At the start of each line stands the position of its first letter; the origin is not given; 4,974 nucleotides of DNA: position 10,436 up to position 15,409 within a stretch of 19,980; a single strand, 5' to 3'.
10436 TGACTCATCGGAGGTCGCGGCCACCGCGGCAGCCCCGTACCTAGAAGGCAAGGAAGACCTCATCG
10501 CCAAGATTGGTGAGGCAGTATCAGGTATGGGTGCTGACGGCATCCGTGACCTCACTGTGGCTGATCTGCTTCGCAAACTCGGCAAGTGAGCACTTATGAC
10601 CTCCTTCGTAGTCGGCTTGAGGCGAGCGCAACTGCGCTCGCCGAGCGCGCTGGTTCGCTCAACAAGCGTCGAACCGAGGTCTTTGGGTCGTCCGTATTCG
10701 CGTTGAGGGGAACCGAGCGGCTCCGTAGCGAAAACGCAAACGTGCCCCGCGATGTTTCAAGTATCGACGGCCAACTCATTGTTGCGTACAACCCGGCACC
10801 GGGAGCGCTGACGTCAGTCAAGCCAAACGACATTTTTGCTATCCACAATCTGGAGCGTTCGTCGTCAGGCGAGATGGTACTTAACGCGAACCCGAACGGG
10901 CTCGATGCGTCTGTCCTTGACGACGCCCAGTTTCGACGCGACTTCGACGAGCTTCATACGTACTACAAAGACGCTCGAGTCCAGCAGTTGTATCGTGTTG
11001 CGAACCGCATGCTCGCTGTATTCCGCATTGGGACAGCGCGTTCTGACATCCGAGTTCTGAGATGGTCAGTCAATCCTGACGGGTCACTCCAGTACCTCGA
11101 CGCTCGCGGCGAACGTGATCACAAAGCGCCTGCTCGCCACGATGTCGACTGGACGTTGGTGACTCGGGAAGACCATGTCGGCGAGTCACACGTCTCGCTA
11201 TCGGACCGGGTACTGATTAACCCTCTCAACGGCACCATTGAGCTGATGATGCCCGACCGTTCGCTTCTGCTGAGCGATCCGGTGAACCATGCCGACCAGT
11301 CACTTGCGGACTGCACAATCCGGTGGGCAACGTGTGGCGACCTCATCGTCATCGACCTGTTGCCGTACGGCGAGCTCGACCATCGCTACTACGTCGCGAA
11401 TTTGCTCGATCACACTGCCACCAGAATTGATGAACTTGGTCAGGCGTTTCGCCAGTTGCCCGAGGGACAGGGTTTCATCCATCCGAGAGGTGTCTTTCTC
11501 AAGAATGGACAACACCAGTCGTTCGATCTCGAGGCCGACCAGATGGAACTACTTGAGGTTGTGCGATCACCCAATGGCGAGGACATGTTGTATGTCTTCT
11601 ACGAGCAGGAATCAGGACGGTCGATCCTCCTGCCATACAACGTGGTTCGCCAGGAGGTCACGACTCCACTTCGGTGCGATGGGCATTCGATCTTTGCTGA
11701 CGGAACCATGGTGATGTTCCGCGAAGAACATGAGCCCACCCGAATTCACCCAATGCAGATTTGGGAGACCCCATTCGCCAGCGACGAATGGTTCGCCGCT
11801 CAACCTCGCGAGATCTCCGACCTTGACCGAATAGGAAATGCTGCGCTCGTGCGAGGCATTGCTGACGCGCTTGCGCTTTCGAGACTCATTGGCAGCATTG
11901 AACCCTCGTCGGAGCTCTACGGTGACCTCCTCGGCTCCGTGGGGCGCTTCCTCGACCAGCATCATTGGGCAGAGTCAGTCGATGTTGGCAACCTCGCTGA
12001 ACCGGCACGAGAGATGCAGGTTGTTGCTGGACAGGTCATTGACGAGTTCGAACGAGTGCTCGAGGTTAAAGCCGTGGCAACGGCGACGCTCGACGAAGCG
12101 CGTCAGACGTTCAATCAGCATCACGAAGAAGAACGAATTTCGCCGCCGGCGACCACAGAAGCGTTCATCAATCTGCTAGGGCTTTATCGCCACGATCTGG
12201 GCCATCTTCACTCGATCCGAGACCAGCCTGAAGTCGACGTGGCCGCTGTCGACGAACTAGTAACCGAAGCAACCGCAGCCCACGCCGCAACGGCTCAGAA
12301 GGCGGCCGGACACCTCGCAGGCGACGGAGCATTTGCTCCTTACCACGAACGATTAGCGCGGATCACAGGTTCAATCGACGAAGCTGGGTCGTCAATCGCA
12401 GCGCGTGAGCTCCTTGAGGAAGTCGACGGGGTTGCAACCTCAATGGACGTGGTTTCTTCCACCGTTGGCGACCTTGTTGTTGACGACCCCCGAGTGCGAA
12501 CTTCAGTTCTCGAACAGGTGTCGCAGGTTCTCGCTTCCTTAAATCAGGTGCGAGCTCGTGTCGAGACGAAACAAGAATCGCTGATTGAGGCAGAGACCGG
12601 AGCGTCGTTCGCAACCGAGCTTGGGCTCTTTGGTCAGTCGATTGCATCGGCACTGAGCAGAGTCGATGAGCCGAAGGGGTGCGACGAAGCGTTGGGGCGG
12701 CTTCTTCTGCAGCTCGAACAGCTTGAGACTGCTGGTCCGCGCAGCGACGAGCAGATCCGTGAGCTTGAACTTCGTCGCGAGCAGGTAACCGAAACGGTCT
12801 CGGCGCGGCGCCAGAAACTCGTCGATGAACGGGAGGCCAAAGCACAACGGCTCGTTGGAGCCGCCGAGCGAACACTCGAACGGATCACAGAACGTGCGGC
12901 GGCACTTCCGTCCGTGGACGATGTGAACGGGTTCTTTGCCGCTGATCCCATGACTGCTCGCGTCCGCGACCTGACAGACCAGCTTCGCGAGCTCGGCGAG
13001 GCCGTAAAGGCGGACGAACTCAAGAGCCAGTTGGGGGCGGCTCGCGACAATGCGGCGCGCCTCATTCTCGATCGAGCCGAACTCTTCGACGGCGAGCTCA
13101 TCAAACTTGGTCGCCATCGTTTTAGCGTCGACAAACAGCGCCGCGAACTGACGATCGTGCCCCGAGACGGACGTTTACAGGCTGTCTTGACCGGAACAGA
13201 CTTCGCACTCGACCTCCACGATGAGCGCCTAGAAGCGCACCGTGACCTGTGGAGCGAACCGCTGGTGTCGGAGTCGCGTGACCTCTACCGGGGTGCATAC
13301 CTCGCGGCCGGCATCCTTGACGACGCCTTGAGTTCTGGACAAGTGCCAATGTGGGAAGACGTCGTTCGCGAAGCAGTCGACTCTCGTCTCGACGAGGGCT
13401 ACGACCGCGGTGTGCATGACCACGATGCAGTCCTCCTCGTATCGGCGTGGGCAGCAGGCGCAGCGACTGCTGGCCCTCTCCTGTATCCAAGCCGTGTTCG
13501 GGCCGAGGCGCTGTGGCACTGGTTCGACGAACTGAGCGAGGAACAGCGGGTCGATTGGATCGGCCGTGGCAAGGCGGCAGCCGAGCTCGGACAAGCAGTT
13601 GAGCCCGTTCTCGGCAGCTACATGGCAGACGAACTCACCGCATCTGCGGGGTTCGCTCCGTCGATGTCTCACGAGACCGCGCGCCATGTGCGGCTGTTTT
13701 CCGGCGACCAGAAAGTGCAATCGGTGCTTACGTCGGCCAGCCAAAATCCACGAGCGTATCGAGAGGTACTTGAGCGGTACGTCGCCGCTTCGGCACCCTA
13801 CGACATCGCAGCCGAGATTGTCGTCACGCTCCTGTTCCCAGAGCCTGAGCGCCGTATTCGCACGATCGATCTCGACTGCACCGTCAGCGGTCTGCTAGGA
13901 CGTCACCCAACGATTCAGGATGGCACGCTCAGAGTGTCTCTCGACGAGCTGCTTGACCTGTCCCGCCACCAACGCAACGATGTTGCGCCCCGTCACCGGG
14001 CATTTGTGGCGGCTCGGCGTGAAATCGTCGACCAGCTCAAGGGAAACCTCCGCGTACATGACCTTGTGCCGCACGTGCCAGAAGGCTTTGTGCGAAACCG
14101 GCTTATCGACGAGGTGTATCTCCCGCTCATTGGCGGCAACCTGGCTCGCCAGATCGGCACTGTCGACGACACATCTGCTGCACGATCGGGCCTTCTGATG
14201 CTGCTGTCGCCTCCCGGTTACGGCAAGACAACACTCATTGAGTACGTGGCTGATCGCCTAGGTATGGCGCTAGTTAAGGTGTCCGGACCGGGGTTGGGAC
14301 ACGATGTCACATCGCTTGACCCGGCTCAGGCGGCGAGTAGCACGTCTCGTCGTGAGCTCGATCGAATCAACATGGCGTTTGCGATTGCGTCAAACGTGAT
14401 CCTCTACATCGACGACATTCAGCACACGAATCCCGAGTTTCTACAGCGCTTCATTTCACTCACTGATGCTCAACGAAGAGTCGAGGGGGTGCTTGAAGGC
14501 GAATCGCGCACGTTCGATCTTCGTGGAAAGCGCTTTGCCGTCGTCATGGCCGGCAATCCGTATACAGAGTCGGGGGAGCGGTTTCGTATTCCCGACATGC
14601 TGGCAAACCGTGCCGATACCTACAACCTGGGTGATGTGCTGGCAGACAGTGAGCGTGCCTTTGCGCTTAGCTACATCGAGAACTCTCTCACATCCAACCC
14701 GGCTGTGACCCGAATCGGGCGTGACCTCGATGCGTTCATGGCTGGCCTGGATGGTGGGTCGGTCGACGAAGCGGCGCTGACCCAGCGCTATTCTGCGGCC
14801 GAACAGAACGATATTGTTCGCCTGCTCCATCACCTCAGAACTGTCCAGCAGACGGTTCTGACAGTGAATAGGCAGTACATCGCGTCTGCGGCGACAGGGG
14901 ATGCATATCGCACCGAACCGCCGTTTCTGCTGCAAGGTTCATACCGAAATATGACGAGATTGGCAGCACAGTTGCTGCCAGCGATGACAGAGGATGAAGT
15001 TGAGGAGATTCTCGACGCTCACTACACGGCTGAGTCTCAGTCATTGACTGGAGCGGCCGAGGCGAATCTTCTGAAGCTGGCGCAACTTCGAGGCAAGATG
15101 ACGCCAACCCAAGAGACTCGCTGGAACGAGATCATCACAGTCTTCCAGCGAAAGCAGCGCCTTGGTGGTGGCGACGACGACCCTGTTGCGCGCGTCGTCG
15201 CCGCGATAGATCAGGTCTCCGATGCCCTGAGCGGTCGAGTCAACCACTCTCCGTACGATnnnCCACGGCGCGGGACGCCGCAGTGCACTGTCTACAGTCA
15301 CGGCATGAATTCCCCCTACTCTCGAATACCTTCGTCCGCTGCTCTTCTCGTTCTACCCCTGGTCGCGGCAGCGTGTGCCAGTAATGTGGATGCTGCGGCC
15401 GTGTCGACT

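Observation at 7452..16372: NfeD/YqiJ-like gene, flotillin and a giant AAA+ protein arranged as an apparent operon, with the esterase lipoprotein following on the same strand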

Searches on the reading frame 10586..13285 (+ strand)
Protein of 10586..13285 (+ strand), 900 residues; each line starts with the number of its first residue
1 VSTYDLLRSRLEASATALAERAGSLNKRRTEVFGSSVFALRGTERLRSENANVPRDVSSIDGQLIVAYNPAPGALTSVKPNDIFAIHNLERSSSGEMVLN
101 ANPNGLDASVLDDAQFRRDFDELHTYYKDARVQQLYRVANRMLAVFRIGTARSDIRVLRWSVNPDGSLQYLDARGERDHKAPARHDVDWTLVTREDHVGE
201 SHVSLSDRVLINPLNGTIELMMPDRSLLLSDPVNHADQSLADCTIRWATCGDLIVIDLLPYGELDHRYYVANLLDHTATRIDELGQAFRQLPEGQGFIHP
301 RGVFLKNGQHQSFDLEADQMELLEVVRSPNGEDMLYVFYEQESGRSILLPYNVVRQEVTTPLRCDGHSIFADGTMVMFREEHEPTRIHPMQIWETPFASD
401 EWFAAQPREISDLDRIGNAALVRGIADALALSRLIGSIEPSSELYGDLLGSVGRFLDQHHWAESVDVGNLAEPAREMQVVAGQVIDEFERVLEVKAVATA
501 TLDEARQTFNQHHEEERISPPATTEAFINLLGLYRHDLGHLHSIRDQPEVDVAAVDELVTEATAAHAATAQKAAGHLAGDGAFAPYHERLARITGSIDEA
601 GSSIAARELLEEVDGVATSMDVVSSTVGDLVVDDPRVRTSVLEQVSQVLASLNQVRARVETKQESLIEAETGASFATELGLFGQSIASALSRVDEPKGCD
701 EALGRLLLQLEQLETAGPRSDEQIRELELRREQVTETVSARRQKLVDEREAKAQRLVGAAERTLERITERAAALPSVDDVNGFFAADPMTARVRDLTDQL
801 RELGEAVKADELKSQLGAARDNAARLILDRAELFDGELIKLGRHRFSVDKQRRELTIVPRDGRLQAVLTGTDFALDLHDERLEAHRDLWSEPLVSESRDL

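Call 58: predict_structure(alignment_id=A4)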
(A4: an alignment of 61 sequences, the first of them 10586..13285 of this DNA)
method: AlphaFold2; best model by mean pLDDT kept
length: 900 residues; sequences in the alignment: 61
mean_pLDDT: 87.2   pTM: 0.59
mean pLDDT of the five models: 87.2, 86.1, 83.8, 83.0, 81.6
residues with pLDDT >= 90: 407; 70-90: 454; 50-70: 31; < 50: 8
segments of 3 or more residues with pLDDT < 50: 894-900
pLDDT, mean of each block of 10 residues (from residue 1): 86 95 94 84 88 90 88 80 88 81 75 90 90 90 91 90 88 89 84 90 91 91 90 87 91 92 92 89 91 90 89 85 89 91 89 88 91 90 88 91 84 89 92 81 85 92 93 94 88 89 95 92 87 92 90 94 91 83 88 91 90 88 75 76 88 92 89 86 88 88 92 86 89 92 90 91 91 87 88 93 89 92 86 68 58 73 78 78 80 50
secondary structure, 60 per line:
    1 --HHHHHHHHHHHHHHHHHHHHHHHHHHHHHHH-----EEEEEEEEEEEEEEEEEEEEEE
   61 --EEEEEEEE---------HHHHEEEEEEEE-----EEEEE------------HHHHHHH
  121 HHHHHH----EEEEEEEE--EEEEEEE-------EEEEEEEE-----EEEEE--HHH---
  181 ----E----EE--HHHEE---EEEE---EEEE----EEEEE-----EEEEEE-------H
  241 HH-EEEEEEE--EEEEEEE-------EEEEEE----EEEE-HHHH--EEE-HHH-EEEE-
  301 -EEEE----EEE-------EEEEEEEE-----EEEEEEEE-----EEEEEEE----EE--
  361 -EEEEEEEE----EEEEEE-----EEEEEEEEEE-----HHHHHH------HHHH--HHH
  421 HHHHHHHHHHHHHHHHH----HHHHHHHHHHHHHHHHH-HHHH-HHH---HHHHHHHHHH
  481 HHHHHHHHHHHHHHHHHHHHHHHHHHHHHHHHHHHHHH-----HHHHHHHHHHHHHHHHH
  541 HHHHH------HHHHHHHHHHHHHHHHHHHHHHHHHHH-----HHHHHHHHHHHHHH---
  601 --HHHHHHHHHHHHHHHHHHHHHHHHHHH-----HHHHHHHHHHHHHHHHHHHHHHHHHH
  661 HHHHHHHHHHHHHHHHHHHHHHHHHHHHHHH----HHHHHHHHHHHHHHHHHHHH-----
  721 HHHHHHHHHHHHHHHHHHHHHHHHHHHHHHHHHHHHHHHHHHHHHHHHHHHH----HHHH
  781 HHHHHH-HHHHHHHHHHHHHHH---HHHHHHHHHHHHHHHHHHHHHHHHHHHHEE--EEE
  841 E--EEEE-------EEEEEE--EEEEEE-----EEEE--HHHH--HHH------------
elements in order (helices of 4 or more, strands of 3 or more residues): H3-33 E39-60 E63-70 H80-83 E84-91 E97-101 H114-126 E131-138 E141-147 E155-162 E168-172 E202-205 E209-212 E217-221 E227-232 E244-250 E253-259 E267-272 E277-280 H282-285 E288-290 E296-299 E302-305 E310-312 E320-327 E333-340 E346-352 E362-369 E374-379 E385-394 H400-405 H412-415 H418-437 H442-458 H460-463 H471-518 H524-545 H552-578 H584-597 H603-629 H635-691 H696-715 H721-772 H777-786 H788-802 H806-833 E838-841 E844-847 E855-860 E863-868 E874-877 H880-883
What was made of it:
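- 10700..11767 (+): Beta-propeller domain (about residues 39-394, inside DUF3686), preceded by an N-terminal helix (residues 3-33). The model is all-beta across this range (call 58).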

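Call 100: fold_search(model_id=the predicted structure, library=pdb)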
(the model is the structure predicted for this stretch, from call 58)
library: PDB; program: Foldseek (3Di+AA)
matches with E <= 10: 458; with E <= 0.001: 36
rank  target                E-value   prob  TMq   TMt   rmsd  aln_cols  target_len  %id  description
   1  8bbf_B                1.3e-07  1.00  0.12  0.10  30.3       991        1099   10  Structure of the IFT-A complex; IFT-A1 module (released 2022-12-07)
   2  8bbg_B                2.3e-07  0.99  0.09  0.07  33.0      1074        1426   10  Structure of the IFT-A complex; anterograde IFT-A train model (released 2022-12-21)
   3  9a2d_C                8.9e-07  0.91  0.07  0.06  39.5      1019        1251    9  Modeling of the ciliary Intraflagellar transport-A complex (released 2024-05-10)
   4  8j07_i8               2.7e-06  0.96  0.10  0.07  51.9      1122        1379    9  96nm repeat of human respiratory doublet microtubule and associated axonemal complexes (released 2023-07-26)
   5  8f5p_E                3.1e-06  1.00  0.14  0.13  26.6       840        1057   10  Structure of Leishmania tarentolae IFT-A (state 2) (released 2022-12-21)
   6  7sse_A                3.2e-06  1.00  0.17  0.41  15.1       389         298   10  Crystal structure of the WDR domain of human DCAF1 in complex with CYCA-117-70 (released 2021-12-15)
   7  8hmc_B                1.0e-05  0.99  0.13  0.11  35.2       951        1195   11  base module state 1 of Tetrahymena IFT-A (released 2023-06-14)
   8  7k58_C                1.5e-05  0.97  0.12  0.04  46.0      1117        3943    8  Structure of outer-arm dyneins bound to microtubule with microtubule binding state 1(MTBS-1) (released 2021-09-29)
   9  8i7o_P1               1.5e-05  0.93  0.08  0.10  21.6       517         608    9  In situ structure of axonemal doublet microtubules in mouse sperm with 16-nm repeat (released 2023-10-11)
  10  8qcb_C                2.6e-05  1.00  0.13  0.24  16.7       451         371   11  CryoEM structure of a S. Cerevisiae Ski2387 complex in the open state (released 2023-11-08)
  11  9n73_LI               3.6e-05  0.95  0.11  0.14  33.3       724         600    9  SSU processome maturation and disassembly, State G (released 2025-10-29)
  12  8f5p_B                3.8e-05  0.98  0.12  0.10  34.2       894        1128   10  Structure of Leishmania tarentolae IFT-A (state 2) (released 2022-12-21)
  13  9e78_0L               5.1e-05  0.91  0.08  0.10  22.1       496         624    8  48-nm repeat of the Leishmania tarentolae doublet microtubule (released 2025-03-12)
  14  8iyj_e                6.4e-05  0.89  0.08  0.10  22.1       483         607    9  Cryo-EM structure of the 48-nm repeat doublet microtubule from mouse sperm (released 2023-07-05)
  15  12dl_HA               6.7e-05  1.00  0.16  0.32  16.0       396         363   10  Native structure of the cytoplasmic lattice (CPL) asymmetric unit from mouse MII eggs (released 2026-04-08)
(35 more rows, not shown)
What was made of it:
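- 10700..11767 (+): Foldseek vs PDB matches WD40-type and other beta-propellers at probability about 1.0, e.g. DCAF1 WDR, Ski8, PON1, YncE and prolyl oligopeptidase propellers (call 100).
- Tried and rejected: Foldseek was needed to identify the propeller (call 100).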

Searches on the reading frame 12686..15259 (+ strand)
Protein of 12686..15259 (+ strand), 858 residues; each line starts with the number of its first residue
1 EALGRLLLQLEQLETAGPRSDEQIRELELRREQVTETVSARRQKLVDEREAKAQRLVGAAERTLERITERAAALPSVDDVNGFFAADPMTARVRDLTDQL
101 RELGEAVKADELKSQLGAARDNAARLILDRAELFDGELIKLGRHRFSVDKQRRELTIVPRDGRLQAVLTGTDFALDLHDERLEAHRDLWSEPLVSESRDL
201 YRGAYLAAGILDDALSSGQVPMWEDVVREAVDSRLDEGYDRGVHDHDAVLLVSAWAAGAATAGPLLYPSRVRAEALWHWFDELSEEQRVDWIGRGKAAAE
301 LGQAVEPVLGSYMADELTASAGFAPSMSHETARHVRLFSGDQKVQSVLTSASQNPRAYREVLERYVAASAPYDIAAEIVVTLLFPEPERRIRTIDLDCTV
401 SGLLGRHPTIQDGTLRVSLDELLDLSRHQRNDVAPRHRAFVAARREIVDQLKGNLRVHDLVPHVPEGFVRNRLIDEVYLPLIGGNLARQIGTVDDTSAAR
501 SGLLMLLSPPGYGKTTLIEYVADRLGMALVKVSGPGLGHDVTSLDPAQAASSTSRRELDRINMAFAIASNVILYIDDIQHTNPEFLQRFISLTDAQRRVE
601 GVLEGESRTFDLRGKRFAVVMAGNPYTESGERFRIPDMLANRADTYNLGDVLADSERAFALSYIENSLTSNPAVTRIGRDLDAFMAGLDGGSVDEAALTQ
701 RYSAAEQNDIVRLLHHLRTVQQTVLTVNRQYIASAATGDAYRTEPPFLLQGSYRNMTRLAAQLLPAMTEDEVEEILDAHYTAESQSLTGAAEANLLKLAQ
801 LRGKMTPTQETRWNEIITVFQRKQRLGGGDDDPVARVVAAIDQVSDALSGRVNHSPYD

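Call 62: predict_structure(alignment_id=A5)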
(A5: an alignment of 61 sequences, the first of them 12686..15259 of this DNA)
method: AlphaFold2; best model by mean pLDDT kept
length: 858 residues; sequences in the alignment: 61
mean_pLDDT: 89.5   pTM: 0.79
mean pLDDT of the five models: 89.5, 88.2, 85.6, 85.2, 84.7
residues with pLDDT >= 90: 557; 70-90: 269; 50-70: 27; < 50: 5
segments of 3 or more residues with pLDDT < 50: 854-858
pLDDT, mean of each block of 10 residues (from residue 1): 78 78 85 87 92 92 91 91 93 95 95 92 86 88 90 93 95 95 95 93 97 88 93 91 95 94 94 94 91 83 77 88 91 96 95 93 95 94 91 92 97 96 95 96 96 93 83 89 89 59 82 88 94 95 96 96 96 95 90 83 94 93 84 81 78 84 88 85 92 90 93 96 93 84 90 91 96 96 88 95 96 94 76 70 72 48
secondary structure, 60 per line:
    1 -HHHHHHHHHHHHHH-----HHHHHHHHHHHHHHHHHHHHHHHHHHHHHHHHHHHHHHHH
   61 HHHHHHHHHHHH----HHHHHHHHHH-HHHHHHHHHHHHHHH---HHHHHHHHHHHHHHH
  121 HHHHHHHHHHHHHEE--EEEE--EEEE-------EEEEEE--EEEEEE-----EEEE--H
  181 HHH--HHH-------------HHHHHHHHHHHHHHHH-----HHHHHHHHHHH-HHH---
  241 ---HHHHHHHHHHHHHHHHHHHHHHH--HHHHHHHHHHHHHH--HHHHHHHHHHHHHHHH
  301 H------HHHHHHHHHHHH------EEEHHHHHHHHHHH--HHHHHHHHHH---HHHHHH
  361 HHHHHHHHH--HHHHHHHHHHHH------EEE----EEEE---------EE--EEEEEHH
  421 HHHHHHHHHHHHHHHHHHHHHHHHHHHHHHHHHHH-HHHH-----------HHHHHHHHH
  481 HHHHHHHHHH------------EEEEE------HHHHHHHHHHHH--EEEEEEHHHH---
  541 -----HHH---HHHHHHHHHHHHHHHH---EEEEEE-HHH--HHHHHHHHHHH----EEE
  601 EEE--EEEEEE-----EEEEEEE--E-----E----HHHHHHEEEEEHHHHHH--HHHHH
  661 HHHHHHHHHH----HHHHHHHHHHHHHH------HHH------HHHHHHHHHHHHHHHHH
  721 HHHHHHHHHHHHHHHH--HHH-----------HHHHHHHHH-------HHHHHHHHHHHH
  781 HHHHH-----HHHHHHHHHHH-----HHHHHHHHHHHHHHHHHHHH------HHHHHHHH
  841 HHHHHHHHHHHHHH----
elements in order (helices of 4 or more, strands of 3 or more residues): H2-15 H21-72 H77-86 H88-102 H106-133 E138-141 E144-147 E155-160 E163-168 E174-177 H180-183 H202-217 H223-233 H244-266 H269-282 H285-301 H308-319 E326-328 H329-339 H342-351 H355-369 H372-383 E390-392 E397-400 E414-418 H419-455 H457-460 H472-490 E503-507 H514-525 E528-533 H534-537 H552-567 E571-576 H583-593 E598-603 E606-611 E617-623 H637-642 E643-647 H648-653 H656-670 H675-688 H704-736 H753-761 H769-785 H791-801 H807-826 H833-854
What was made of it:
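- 14099..15259 (+): Single AAA+ module of MoxR/dynein/midasin type, plus a C-terminal helical lid and bundle (about residues 1172-1558). Motifs: Walker A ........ (1208-1215), Walker B ILYIDD (D1276, D1277), sensor-1 N1324 (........), arginine R1342 (ANRAD). The model has a beta-hairpin between helix alpha-3 and strand beta-4 (call 62).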
